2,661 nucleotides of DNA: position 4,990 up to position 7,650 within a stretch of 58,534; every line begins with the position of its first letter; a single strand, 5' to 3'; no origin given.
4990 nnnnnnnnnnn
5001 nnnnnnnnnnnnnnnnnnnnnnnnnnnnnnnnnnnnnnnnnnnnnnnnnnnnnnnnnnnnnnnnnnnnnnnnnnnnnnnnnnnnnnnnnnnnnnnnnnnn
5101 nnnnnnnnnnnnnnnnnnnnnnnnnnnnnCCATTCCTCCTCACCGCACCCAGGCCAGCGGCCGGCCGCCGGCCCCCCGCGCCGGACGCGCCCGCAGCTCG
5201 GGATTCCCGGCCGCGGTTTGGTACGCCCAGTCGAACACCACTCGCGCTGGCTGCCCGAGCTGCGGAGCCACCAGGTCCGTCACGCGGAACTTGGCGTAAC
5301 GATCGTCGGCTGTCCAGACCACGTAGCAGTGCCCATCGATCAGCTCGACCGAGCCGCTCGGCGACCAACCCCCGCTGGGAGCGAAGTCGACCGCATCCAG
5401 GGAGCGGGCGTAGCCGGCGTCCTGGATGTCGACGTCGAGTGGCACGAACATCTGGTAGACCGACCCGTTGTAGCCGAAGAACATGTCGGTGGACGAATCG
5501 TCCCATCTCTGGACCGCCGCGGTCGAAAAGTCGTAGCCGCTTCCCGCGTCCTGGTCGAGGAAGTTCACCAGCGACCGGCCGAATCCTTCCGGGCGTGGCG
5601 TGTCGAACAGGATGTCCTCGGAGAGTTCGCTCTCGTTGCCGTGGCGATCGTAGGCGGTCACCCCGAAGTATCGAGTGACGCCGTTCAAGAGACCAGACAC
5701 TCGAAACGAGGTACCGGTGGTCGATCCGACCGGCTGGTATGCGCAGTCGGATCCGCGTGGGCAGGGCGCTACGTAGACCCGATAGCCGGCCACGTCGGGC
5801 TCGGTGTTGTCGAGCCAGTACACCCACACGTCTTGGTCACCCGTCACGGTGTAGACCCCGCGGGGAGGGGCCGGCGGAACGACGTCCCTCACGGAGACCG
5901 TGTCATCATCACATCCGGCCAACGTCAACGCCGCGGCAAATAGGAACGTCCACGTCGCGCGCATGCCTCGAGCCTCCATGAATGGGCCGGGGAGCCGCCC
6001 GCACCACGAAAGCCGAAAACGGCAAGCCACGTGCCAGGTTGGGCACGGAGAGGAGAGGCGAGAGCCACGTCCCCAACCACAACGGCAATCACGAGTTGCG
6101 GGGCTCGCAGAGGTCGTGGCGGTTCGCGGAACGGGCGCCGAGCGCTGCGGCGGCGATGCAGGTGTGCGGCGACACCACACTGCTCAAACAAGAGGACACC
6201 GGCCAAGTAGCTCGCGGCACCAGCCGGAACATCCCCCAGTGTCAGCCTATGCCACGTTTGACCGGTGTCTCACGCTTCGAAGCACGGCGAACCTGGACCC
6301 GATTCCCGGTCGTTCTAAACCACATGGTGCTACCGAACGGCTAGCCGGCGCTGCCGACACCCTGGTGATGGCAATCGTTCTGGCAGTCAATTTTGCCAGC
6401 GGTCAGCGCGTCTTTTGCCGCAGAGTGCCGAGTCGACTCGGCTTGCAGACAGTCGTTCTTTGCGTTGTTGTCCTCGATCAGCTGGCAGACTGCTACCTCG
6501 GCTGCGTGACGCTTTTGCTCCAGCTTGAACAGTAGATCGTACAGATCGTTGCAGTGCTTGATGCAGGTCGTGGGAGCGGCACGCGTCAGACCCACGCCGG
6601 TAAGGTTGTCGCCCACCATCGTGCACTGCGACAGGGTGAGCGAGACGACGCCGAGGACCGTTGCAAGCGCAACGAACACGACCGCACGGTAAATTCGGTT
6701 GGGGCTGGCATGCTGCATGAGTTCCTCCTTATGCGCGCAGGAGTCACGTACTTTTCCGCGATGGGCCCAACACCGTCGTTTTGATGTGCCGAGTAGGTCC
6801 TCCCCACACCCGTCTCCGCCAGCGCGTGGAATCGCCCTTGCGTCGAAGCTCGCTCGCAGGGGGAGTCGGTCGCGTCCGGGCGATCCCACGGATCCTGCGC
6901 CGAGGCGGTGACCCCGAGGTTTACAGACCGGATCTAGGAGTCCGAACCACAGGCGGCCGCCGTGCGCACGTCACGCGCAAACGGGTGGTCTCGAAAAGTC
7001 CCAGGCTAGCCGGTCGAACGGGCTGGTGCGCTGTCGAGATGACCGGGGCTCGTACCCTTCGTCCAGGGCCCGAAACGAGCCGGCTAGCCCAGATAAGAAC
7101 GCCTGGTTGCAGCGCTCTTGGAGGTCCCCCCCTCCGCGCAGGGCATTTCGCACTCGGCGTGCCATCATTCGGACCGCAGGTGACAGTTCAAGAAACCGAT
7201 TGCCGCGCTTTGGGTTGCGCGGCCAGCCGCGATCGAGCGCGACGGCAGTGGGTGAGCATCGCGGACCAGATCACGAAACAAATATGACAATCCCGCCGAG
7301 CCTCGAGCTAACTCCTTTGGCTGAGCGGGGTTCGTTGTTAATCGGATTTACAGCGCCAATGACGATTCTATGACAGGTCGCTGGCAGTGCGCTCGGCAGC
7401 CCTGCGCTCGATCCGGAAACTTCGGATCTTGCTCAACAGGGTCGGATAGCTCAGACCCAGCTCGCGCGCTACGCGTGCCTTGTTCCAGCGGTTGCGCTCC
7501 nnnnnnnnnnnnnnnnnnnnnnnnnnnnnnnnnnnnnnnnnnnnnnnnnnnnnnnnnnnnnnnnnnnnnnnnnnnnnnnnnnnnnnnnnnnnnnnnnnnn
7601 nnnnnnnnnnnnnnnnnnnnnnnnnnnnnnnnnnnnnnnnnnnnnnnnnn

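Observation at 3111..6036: A perfect sigma-54 promoter drives an uncharacterised three-gene envelope operon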

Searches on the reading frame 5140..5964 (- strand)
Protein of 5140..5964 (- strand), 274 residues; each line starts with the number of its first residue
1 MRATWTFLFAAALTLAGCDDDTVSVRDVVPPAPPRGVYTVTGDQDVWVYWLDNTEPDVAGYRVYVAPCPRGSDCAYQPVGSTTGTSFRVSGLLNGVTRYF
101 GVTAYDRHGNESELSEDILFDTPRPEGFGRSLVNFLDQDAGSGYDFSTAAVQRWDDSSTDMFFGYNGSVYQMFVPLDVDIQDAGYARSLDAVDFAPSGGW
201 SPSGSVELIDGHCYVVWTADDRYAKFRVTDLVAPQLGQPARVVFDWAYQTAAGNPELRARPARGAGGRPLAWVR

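Call 13: search_protein_families(library=pfam, proteins=[window:5140-5964:-], max_evalue=0.1)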
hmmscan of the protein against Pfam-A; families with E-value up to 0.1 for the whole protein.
window:5140-5964:- (274 aa): 2 families
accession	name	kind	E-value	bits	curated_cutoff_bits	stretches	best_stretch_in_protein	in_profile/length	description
PF00041.27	fn3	-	0.0033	18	25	1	39-116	10-79/84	Fibronectin type III domain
PF14064.11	HmuY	-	0.018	15.6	27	1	206-245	118-156/157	HmuY protein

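Call 14: search_protein_families(library=ncbifam, proteins=[window:5140-5964:-], max_evalue=0.1)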
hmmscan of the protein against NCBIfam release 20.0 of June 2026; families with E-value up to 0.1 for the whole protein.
window:5140-5964:- (274 aa): 2 families
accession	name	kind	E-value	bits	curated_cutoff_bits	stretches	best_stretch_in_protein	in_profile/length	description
NF041611.1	exoglucan_CbhB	equivalog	6.7e-06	24.4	1950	1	22-147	792-911/997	exoglucanase CbhB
NF045522.1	MXAN_2561_fam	equivalog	0.00019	21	150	1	61-118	197-254/304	MXAN_2561 family MXYO-CTERM-anchored protein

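Call 45: find_homologous_proteins(query=window:5140-5964:-, max_evalue=0.001)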
Query window:5140-5964:- (274 aa): 1519 proteins with E <= 0.001 among 3301 candidates; the best 120 are listed.
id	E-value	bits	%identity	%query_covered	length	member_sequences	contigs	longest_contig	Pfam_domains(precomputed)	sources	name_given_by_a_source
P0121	4.2e-184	629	100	100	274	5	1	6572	-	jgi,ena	-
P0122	1.4e-132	460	73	100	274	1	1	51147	-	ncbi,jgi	ncbi:MAG TPA: hypothetical protein VGK93_04015 [Candidatus Eisenbacteria bacterium]|jgi:hypothetical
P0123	2.2e-132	459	72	100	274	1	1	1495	-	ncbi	-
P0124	1.1e-126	440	71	100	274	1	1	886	-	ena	-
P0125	1.4e-124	433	70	100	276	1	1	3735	-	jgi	-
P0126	6.5e-115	402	68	95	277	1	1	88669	-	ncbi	-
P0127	5.1e-114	399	69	96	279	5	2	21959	PF00041.28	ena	-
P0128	6.1e-114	399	65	100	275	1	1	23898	-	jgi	jgi:hypothetical protein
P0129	3.2e-113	396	69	93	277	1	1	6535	-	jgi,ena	-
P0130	5.7e-113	395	66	99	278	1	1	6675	-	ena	-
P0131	7.1e-113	395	68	94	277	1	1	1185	-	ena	-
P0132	7.9e-113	395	67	99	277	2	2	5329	-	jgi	jgi:hypothetical protein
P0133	9.9e-112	391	63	100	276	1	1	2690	-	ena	-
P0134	3.6e-111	389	64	100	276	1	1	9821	-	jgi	jgi:hypothetical protein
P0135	6.4e-111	389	64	100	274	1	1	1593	-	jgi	jgi:hypothetical protein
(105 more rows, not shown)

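Call 55: predict_structure(alignment_id=A3)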
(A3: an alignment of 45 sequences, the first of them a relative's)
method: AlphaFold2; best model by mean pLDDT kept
length: 274 residues; sequences in the alignment: 45
mean_pLDDT: 86.3   pTM: 0.76
mean pLDDT of the five models: 86.3, 86.3, 85.5, 84.6, 84.2
residues with pLDDT >= 90: 170; 70-90: 59; 50-70: 40; < 50: 5
segments of 3 or more residues with pLDDT < 50: 19-22
pLDDT, mean of each block of 10 residues (from residue 1): 71 59 62 93 94 93 94 90 97 93 94 91 94 96 96 95 96 89 87 65 91 90 92 96 94 59 62 78
secondary structure, 60 per line:
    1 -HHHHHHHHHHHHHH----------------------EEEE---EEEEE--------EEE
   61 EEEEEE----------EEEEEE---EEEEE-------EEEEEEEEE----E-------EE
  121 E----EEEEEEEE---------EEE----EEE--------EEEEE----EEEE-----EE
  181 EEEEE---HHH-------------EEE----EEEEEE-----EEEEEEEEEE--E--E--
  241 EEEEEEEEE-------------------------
elements in order: H2-15 E38-41 E45-49 E58-66 E77-82 E86-90 E98-106 E119-121 E126-133 E143-145 E150-152 E161-165 E170-173 E179-185 E205-207 E212-217 E223-232 E241-249
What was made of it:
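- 5140..5964 (-): g1: a lipoprotein (lipobox LAGC, then DDD) with an FN3 domain and a C-terminal beta-sandwich. The AlphaFold model has pLDDT 86.3 (call 55).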

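Call 58: fold_search(model_id=the predicted structure, library=pdb)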
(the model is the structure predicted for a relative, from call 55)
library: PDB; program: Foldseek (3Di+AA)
matches with E <= 10: 1827; with E <= 0.001: 192
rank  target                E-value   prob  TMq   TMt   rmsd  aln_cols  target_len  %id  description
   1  5n47_B                7.6e-06  1.00  0.33  0.45  11.7       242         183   13  Structure of Anticalin N7E in complex with the three-domain fragment Fn7B8 of human oncofetal fibronectin (released 2018-02-14)
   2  4ei0_A                1.1e-05  1.00  0.39  0.37  11.7       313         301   11  Crystal structure of a DUF4466 family protein (PARMER_03218) from Parabacteroides merdae ATCC 43184 at 2.00 A resoluti (released 2012-05-30)
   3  4urt_B                1.4e-05  1.00  0.30  0.39  15.8       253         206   14  The crystal structure of a fragment of netrin-1 in complex with FN5- FN6 of DCC (released 2014-09-10)
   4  1qg3_B                1.5e-05  1.00  0.29  0.40  15.2       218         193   13  CRYSTAL STRUCTURE OF A TANDEM PAIR OF FIBRONECTIN TYPE III DOMAINS FROM THE CYTOPLASMIC TAIL OF INTEGRIN ALPHA6 BETA4 (released 1999-08-20)
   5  4ei0_B                2.2e-05  1.00  0.40  0.37  11.8       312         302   10  Crystal structure of a DUF4466 family protein (PARMER_03218) from Parabacteroides merdae ATCC 43184 at 2.00 A resoluti (released 2012-05-30)
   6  4bqc_A                2.5e-05  1.00  0.30  0.41  14.5       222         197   13  Crystal structure of the FN5 and FN6 domains of NEO1 bound to SOS (released 2013-06-12)
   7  2gee                  2.7e-05  1.00  0.32  0.44   9.3       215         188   14  Crystal Structure of Human Type III Fibronectin Extradomain B and Domain 8 (released 2006-10-17)
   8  1qg3_A                2.7e-05  1.00  0.29  0.40  15.1       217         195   12  CRYSTAL STRUCTURE OF A TANDEM PAIR OF FIBRONECTIN TYPE III DOMAINS FROM THE CYTOPLASMIC TAIL OF INTEGRIN ALPHA6 BETA4 (released 1999-08-20)
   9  5x83_B                2.9e-05  1.00  0.30  0.39  15.9       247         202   14  Structure of DCC FN456 domains (released 2017-09-06)
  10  6tpv_B                3.0e-05  1.00  0.31  0.42  14.5       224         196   15  Crystal structures of FNIII domain one and two of the human leucocyte common antigen-related protein, LAR (released 2020-05-13)
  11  6ygn_A                3.0e-05  1.00  0.30  0.15  14.1       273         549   11  Titin kinase and its flanking domains (released 2021-04-07)
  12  7u23_F                3.0e-05  1.00  0.25  0.11  17.9       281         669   13  Single-chain LCDV-1 viral insulin-like peptide bound to IGF-1R ectodomain, leucine-zippered form (released 2022-11-16)
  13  3uto_A                3.6e-05  1.00  0.30  0.15  11.7       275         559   12  Twitchin kinase region from C.elegans (Fn31-NL-kin-CRD-Ig26) (released 2012-08-08)
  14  6tpv_A                3.8e-05  1.00  0.30  0.42  14.4       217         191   14  Crystal structures of FNIII domain one and two of the human leucocyte common antigen-related protein, LAR (released 2020-05-13)
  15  8os3                  4.0e-05  1.00  0.30  0.76   2.6       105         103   23  Crystal structure of the titin domain Fn3-11 (released 2023-08-23)
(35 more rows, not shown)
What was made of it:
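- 5140..5964 (-): Foldseek matches FN3 domains and the DUF4466 lipoprotein 4ei0 (call 58).
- On Fibronectin type III (g1): The model (pLDDT 86) superposes on single FN3 domains at TM about 0.75 and rmsd 2.6-3 A (calls 55, 58).
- g1 is built from common adhesion or scaffold folds, FN3 plus a beta-sandwich (call 58).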

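Call 78: search_protein_families(library=padloc, proteins=[window:5140-5964:-], max_evalue=0.01)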
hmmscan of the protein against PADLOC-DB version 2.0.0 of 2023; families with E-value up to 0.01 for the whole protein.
window:5140-5964:- (274 aa): 0 families

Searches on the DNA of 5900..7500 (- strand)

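Call 26: search_rna_families(source=window, start=5900, end=7500, threshold=evalue, max_evalue=1)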
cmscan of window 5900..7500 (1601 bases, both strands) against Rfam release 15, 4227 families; matches with E-value up to 1: 0.
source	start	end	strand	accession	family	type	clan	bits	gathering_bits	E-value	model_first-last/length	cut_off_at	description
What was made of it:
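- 6998..7142 (-): Structured RNA, domain A. It has an invariant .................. hairpin, a variable hairpin, and a long closing stem around an invariant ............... Rfam gives no match at E<=1 (call 26).
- On Known RNA families (Rfam 15): No match at E<=1 (call 26).
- Closest known: CbrB-CrcZ. Different: There is no sequence or Rfam relationship (call 26).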

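Call 84: build_rna_model(alignment_id=A6, structure=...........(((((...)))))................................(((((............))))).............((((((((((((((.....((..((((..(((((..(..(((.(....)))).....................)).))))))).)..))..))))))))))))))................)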
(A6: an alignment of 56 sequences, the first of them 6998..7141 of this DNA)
Model R1 built from alignment A6 (56 sequences, 212 columns); structure: as given.
model positions 151; base pairs 40; branch points 2; effective number of sequences 1.77; information 0.59 bits per position. Calibrated on 0.2 Mb of random sequence (short: E-values are rough).
structure used (alignment columns):
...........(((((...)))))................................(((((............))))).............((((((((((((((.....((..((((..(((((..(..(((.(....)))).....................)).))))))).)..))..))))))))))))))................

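Call 85: search_with_rna_model(model_id=R1, sources=[window, L070, L071, L072, L073, L074, L075, L078, L079, L080, L081, L007, L031, L036, L037, L041, L055, L057, L059, L064, L069, L077, L076, L025, L033, L049, L062], max_evalue=1)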
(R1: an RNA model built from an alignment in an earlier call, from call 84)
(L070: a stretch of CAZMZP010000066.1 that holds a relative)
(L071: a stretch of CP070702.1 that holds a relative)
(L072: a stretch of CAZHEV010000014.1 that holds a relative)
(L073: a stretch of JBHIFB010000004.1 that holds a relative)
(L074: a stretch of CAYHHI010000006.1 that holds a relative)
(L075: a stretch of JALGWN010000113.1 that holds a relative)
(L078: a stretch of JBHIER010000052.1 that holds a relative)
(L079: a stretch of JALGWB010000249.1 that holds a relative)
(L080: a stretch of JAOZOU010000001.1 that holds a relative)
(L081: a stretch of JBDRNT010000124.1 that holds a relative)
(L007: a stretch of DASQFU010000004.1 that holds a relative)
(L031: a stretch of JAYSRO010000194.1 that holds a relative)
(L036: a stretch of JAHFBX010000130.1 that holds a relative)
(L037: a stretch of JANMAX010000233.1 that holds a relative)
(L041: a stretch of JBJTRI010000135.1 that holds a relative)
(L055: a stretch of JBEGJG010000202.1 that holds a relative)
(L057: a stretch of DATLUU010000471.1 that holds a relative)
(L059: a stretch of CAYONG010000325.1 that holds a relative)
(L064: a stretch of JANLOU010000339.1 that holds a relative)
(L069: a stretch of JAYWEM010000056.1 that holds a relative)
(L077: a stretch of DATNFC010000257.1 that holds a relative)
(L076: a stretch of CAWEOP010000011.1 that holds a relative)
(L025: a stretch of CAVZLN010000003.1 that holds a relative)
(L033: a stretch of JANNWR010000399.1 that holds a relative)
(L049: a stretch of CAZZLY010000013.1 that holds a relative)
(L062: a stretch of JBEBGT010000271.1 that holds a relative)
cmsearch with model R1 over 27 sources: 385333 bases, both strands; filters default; matches with E-value up to 1: 15.
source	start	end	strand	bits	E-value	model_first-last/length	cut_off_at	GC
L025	8340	8493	+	143.3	4.9e-27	1-151/151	no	0.68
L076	7911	8086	+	112.9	7.1e-21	1-151/151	no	0.65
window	6998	7142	-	111.6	1.4e-20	1-151/151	no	0.68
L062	2742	2921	+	107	1.2e-19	1-151/151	no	0.66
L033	8029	8211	+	102.9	7.9e-19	1-151/151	no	0.61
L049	8394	8573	+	101.3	1.7e-18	1-151/151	no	0.64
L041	6942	7115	+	91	2e-16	1-151/151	no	0.67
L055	284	464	+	85.2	3e-15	1-151/151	no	0.69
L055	374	515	-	19.8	0.06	1-151/151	no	0.68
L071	8308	8465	+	19.2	0.081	1-151/151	no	0.58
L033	8116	8248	-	17.1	0.21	1-151/151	no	0.58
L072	7834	7962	+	16.7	0.26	1-151/151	no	0.67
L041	7025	7164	-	15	0.57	1-151/151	no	0.65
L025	8405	8486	-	14.7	0.64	62-144/151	no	0.7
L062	2827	2968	-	14.4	0.76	1-151/151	no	0.6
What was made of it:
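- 6998..7142 (-): The covariance model finds one copy in the window (call 85).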

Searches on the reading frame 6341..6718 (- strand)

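Call 74: search_protein_families(library=pfam, proteins=[window:6341-6718:-], max_evalue=0.001)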
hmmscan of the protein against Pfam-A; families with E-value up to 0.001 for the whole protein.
window:6341-6718:- (125 aa): 1 family
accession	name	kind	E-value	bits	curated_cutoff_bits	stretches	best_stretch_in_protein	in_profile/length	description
PF03137.26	OATP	-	0.0005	18.9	25.8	1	5-119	360-458/545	Organic Anion Transporter Polypeptide (OATP) family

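Call 78: search_protein_families(library=padloc, proteins=[window:6341-6718:-], max_evalue=0.01)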
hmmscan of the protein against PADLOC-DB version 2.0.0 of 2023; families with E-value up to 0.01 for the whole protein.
window:6341-6718:- (125 aa): 0 families

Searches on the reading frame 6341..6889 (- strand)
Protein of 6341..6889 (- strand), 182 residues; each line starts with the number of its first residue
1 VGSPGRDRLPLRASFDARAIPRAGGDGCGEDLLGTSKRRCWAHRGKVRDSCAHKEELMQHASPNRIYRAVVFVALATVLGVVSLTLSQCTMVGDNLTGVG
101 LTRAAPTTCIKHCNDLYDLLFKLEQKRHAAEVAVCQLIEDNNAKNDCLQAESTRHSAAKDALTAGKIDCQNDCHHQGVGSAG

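Call 13: search_protein_families(library=pfam, proteins=[window:6341-6889:-], max_evalue=0.1)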
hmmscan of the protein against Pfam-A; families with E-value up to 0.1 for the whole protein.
window:6341-6889:- (182 aa): 1 family
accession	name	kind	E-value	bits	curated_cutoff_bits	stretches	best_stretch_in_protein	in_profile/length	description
PF03137.26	OATP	-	0.0016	17.2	25.8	1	62-176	360-458/545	Organic Anion Transporter Polypeptide (OATP) family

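Call 14: search_protein_families(library=ncbifam, proteins=[window:6341-6889:-], max_evalue=0.1)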
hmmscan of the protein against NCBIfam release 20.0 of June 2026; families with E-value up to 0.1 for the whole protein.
window:6341-6889:- (182 aa): 0 families
